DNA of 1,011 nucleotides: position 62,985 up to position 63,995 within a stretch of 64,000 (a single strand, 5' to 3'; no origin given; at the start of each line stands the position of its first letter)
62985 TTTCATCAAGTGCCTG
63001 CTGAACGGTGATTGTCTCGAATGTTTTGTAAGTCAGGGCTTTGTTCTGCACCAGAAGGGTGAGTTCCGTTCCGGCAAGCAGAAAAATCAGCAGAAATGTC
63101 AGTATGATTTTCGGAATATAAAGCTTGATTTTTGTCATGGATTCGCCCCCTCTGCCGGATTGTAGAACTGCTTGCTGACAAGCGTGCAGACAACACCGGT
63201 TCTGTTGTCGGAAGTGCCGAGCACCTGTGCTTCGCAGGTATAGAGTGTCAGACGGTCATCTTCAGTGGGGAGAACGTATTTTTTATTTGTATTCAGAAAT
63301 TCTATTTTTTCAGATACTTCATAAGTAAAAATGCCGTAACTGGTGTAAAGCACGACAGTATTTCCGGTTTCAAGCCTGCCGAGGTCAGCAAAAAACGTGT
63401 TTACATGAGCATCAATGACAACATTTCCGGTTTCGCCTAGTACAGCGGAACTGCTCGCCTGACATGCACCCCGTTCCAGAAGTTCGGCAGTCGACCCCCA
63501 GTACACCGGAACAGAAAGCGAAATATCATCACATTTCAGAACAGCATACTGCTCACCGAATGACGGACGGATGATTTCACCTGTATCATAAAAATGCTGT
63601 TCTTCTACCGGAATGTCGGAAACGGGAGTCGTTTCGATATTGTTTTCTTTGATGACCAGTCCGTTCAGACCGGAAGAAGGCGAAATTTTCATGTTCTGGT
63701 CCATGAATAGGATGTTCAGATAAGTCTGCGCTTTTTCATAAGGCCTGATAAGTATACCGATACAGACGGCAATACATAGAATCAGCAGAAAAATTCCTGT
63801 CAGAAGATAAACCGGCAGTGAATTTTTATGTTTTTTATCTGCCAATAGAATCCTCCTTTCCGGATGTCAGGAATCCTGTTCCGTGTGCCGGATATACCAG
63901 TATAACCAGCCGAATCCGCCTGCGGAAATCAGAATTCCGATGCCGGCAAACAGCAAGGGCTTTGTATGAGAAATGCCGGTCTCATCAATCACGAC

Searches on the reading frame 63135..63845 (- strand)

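Call 8: search_protein_families(library=pfam, proteins=[window:63135-63845:-], max_evalue=0.001)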
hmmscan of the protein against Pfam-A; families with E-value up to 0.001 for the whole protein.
window:63135-63845:- (236 aa): 1 family
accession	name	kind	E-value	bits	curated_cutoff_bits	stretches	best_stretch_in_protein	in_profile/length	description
PF04203.18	Sortase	-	5.2e-19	68.7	26.6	1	104-222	2-124/125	Sortase domain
